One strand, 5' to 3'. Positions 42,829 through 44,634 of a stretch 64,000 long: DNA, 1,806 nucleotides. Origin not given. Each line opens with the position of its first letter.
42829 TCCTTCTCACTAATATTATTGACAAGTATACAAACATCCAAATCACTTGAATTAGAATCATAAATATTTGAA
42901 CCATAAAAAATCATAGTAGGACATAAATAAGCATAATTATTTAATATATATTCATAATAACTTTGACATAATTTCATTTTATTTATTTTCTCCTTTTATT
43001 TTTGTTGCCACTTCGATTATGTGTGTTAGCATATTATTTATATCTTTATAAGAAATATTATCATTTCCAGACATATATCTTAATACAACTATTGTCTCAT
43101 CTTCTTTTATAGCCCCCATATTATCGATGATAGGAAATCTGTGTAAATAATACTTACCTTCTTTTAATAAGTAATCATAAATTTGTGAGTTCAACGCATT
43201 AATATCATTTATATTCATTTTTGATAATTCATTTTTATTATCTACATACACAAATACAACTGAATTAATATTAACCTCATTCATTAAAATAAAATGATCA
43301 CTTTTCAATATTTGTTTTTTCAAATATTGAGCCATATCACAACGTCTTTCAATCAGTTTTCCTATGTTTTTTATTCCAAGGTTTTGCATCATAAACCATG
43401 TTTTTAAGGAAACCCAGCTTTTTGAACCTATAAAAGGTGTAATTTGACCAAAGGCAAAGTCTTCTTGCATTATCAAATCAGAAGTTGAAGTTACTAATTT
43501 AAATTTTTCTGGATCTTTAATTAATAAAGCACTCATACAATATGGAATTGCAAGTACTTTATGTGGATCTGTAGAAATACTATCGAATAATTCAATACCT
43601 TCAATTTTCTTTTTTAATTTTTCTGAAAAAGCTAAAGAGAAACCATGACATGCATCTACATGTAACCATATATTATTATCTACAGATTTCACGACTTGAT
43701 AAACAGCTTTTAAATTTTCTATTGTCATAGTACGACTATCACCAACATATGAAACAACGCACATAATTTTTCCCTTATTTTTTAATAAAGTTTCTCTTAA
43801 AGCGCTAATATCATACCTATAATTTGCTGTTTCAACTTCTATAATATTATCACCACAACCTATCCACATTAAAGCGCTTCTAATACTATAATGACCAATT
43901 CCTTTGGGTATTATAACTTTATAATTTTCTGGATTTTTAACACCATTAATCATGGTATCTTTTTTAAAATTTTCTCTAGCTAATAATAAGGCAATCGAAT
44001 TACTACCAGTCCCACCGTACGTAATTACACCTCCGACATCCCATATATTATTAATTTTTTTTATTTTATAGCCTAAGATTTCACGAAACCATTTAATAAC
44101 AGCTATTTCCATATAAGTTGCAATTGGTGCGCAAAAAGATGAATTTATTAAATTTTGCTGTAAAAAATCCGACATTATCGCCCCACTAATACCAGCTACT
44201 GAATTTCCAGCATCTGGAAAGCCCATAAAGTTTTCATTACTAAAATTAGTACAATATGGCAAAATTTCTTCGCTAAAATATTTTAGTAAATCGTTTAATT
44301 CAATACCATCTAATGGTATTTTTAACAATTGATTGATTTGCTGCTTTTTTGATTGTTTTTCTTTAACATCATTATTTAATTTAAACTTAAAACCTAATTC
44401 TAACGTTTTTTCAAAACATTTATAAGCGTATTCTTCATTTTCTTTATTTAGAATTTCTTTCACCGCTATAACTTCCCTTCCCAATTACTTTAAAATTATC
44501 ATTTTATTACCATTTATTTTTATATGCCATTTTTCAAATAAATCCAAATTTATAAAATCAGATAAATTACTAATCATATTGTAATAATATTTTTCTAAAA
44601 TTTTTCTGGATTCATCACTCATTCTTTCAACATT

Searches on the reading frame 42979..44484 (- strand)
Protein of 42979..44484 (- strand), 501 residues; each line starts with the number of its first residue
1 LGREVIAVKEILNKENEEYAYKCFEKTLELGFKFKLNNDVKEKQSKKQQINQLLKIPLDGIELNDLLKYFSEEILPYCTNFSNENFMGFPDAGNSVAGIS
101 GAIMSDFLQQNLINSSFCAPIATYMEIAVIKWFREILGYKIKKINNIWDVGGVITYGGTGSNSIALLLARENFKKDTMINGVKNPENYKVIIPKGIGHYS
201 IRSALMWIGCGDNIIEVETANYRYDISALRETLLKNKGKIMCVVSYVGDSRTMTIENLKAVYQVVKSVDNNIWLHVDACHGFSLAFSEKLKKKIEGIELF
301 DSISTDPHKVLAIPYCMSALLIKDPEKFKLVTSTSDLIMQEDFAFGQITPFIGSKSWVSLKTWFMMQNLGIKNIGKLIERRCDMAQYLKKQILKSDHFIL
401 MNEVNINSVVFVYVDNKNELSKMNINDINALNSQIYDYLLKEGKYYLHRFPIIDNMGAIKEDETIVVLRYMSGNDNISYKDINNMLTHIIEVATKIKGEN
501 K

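Call 3: search_protein_families(library=pfam, proteins=[window:42979-44484:-])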
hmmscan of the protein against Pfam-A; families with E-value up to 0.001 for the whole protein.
window:42979-44484:- (501 aa): 1 family
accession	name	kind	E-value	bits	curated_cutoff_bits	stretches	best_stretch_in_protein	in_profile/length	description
PF00282.25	Pyridoxal_deC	-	5e-44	151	27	1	59-413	15-374/375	Pyridoxal-dependent decarboxylase conserved domain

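Call 4: search_protein_families(library=ncbifam, proteins=[window:42979-44484:-])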
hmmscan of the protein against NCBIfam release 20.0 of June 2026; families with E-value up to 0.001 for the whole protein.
window:42979-44484:- (501 aa): 5 families
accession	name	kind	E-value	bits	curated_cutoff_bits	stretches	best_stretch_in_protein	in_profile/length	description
NF052646.1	DABADecarRhbB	equivalog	1.9e-27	96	900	1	114-417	127-422/491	L-2,4-diaminobutyrate decarboxylase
TIGR03799.1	NOD_PanD_pyr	equivalog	3.6e-27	95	606.1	1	152-486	162-516/522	pyridoxal-dependent aspartate 1-decarboxylase PanP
TIGR03812.1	tyr_de_CO2_Arch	equivalog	1.1e-21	77.2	299.4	1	99-422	35-334/375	tyrosine decarboxylase MfnA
NF002748.0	PRK02769.1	equivalog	2.4e-15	56.1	305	1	124-416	65-333/382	histidine decarboxylase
TIGR03811.1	tyr_de_CO2_Ent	equivalog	4.9e-06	25.3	905.3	0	187-281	222-323/608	tyrosine decarboxylase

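Call 32: find_homologous_proteins(query=window:42979-44484:-)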
Query window:42979-44484:- (501 aa): 815 proteins with E <= 0.001 among 8000 candidates; the best 120 are listed.
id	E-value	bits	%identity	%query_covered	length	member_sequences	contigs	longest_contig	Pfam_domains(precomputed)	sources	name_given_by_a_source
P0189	0.0e+0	1104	100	99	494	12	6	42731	PF00282.26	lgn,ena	-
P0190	4.8e-247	839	73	98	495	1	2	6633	PF00282.26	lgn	-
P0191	1.1e-236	804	71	98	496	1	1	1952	PF00282.26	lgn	-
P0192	1.2e-234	798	69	98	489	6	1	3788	PF00282.26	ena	-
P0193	5.9e-233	792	70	98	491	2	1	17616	PF00282.26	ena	-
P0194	1.5e-231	787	70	97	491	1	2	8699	PF00282.26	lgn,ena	-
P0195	3.8e-231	786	69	98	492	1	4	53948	PF00282.26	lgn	-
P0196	5.7e-231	785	70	97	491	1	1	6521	PF00282.26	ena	-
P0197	1.1e-230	785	70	96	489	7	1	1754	PF00282.26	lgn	-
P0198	1.3e-230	784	70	96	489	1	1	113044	PF00282.26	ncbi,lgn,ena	-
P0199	1.3e-230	784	68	98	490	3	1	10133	PF00282.26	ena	-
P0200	4.9e-230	782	68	98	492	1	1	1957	PF00282.26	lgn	-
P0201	5.4e-230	782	70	98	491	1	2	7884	PF00282.26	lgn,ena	-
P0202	1.8e-229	781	67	98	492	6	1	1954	PF00282.26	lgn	-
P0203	5.1e-229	779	69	99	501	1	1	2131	PF00282.26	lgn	-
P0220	3.9e-226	770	66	98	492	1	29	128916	PF00282.26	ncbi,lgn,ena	-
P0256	1.9e-223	761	65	98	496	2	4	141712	PF00282.26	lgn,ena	-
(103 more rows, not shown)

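Call 33: find_encoding_contigs(protein=P0190, flank=8000, max_places=2)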
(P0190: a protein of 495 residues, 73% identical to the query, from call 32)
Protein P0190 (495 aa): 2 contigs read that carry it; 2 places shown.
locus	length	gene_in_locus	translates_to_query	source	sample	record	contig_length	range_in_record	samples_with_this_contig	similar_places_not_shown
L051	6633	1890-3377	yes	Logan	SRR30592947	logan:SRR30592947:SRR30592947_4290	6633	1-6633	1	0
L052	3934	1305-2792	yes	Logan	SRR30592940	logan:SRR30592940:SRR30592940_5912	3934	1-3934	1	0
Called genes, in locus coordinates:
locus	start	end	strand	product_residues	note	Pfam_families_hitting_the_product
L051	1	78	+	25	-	?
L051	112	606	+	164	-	PF10502:Peptidase_S26, PF00717:Peptidase_S24 (weak)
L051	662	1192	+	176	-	PF12685:SpoIIIAH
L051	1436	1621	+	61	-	-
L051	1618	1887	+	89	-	PF01966:HD (faint), PF13328:HD_4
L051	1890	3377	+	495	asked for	PF00282:Pyridoxal_deC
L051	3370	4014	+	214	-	-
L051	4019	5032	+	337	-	PF00155:Aminotran_1_2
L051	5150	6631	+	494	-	?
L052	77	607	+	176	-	PF12685:SpoIIIAH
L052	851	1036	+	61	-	-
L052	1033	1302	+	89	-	PF01966:HD (faint), PF13328:HD_4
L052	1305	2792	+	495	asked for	PF00282:Pyridoxal_deC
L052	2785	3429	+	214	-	-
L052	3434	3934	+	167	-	?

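Call 34: find_encoding_contigs(protein=P0220, flank=8000, max_places=2)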
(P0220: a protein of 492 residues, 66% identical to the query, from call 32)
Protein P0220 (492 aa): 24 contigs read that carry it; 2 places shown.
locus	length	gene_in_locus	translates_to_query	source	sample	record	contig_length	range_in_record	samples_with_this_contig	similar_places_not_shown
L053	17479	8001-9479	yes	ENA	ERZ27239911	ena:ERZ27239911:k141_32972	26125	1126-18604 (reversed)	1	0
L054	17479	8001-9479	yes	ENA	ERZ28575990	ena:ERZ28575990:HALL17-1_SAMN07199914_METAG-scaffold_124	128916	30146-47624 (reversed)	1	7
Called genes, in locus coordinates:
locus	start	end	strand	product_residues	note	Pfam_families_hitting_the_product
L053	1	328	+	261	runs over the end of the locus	-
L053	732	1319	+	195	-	PF13302:Acetyltransf_3, PF13420:Acetyltransf_4 (faint), PF00583:Acetyltransf_1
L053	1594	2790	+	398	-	PF00579:tRNA-synt_1b, PF22421:SYY_C-terminal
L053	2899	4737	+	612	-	PF00126:HTH_1, PF03466:LysR_substrate, PF04055:Radical_SAM, PF13353:Fer4_12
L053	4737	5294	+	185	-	PF01928:CYTH (weak)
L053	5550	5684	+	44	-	-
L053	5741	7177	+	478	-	PF13328:HD_4, PF01966:HD, PF04607:RelA_SpoT, PF02824:TGS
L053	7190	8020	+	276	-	PF06414:Zeta_toxin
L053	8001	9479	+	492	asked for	PF00282:Pyridoxal_deC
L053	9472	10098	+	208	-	-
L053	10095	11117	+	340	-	PF00155:Aminotran_1_2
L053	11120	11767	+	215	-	PF00919:UPF0004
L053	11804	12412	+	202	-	PF04055:Radical_SAM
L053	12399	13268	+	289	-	PF04055:Radical_SAM (weak)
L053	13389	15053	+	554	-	PF00133:tRNA-synt_1, PF01406:tRNA-synt_1e, PF01921:tRNA-synt_1f (faint), PF09334:tRNA-synt_1g, PF01406:tRNA-synt_1e, PF08264:Anticodon_1 (weak), PF19303:Anticodon_3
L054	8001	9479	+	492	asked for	PF00282:Pyridoxal_deC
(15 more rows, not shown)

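Call 35: find_encoding_contigs(protein=P0256, flank=8000, max_places=1)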
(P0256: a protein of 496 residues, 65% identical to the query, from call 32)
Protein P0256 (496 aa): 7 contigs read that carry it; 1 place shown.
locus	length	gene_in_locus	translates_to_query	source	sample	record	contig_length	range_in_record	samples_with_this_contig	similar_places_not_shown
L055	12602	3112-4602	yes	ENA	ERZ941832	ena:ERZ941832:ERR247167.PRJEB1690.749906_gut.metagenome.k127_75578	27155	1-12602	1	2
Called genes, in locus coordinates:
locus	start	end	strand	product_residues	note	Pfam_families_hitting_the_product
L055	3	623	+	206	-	?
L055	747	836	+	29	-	-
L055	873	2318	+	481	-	PF13328:HD_4, PF01966:HD, PF04607:RelA_SpoT, PF02824:TGS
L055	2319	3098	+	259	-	PF06414:Zeta_toxin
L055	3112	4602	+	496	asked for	PF00282:Pyridoxal_deC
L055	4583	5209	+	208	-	-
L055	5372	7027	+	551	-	PF00133:tRNA-synt_1, PF01406:tRNA-synt_1e, PF01921:tRNA-synt_1f (faint), PF09334:tRNA-synt_1g, PF01406:tRNA-synt_1e, PF08264:Anticodon_1 (weak), PF19303:Anticodon_3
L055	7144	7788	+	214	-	PF10531:SLBB, PF14520:HHH_5 (faint), PF00633:HHH, PF12836:HHH_3, PF14716:HHH_8 (faint)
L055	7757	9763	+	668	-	PF13567:DUF4131, PF03772:Competence, PF00753:Lactamase_B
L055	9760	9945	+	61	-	-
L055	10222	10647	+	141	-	PF06250:YhcG_C, PF01939:NucS_C (weak), PF13588:HSDR_N_2 (weak)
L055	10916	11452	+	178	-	-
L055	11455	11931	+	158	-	-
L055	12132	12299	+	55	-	-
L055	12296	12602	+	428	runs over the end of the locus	PF02403:Seryl_tRNA_N, PF00587:tRNA-synt_2b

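Call 52: search_solved_structures(query=window:42979-44484:-, max_evalue=1e-10)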
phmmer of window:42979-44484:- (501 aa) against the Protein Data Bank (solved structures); distinct sequences matched with E-value up to 1e-10: 29.
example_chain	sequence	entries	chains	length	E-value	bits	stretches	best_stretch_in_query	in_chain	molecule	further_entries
8zpi_A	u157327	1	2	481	1.3e-26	96.7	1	54-411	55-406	Diaminobutyrate-2-oxoglutarate transaminase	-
2qma_A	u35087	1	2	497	1.7e-24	89.7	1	114-424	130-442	Diaminobutyrate-pyruvate transaminase and L-2,4-diaminobutyrate decarboxylase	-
4obu_E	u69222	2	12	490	7.2e-22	81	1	9-422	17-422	Pyridoxal-dependent decarboxylase domain protein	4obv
4rj0_B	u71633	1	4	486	8.2e-22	80.8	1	79-448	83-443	Pyridoxal-dependent decarboxylase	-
4rit_B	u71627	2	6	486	8.8e-22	80.7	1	79-448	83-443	Pyridoxal-dependent decarboxylase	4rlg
4riz_A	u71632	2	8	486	9.3e-22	80.6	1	79-448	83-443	Pyridoxal-dependent decarboxylase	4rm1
6enz_A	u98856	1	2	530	9.3e-22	80.6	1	37-415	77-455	Acidic amino acid decarboxylase GADL1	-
7xin_A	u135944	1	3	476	2.1e-21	79.4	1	67-402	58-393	DOPA decarboxylase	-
3vp6_A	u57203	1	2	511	3.8e-20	75.3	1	73-414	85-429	Glutamate decarboxylase 1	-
2okj_A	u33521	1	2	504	9.5e-20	74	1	73-414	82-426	Glutamate decarboxylase 1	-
6eei_A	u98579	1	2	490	1.6e-19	73.3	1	63-443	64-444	Tyrosine decarboxylase 1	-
2jis_A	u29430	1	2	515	4.7e-19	71.7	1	49-415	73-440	CYSTEINE SULFINIC ACID DECARBOXYLASE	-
6eew_A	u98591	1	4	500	4.9e-19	71.7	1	62-448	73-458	Aromatic-L-amino-acid decarboxylase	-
3k40_A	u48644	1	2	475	5.2e-19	71.6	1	64-430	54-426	Aromatic-L-amino-acid decarboxylase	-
6zek_A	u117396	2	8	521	5.3e-19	71.6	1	48-416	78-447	Cysteine sulfinic acid decarboxylase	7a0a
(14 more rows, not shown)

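Call 53: search_protein_families(library=pfam, proteins=[L055:2319-3095:+, L051:4019-5029:+], max_evalue=0.0001)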
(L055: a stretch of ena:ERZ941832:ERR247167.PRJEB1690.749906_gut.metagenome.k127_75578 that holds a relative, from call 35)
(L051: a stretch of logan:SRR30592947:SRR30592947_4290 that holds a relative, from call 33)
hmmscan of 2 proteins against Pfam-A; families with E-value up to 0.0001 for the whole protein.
L055:2319-3095:+ (259 aa): 1 family
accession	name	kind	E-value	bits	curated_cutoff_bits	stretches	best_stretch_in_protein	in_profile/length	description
PF06414.18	Zeta_toxin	-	2.4e-16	60.2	22.3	1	14-194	7-191/199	Zeta toxin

L051:4019-5029:+ (337 aa): 1 family
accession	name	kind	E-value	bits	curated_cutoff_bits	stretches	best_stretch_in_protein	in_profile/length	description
PF00155.27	Aminotran_1_2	-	3.7e-21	76.1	19.7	1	3-325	5-357/361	Aminotransferase class I and II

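Call 59: search_protein_families(library=padloc, proteins=[window:42979-44484:-], max_evalue=0.001)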
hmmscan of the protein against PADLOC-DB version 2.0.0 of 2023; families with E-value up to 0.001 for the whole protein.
window:42979-44484:- (501 aa): 0 families

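Call 89: search_solved_structures(query=L055:2319-3095:+, max_evalue=0.01)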
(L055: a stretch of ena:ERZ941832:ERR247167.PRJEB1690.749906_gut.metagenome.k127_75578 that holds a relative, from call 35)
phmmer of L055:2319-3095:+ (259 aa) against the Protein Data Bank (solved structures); distinct sequences matched with E-value up to 0.01: 2.
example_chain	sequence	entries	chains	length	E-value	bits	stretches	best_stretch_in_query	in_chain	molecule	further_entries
2p5t_B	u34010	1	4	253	0.00074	22.4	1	19-214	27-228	PezT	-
1gvn_B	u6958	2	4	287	0.009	18.9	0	14-224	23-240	ZETA | Zeta-toxin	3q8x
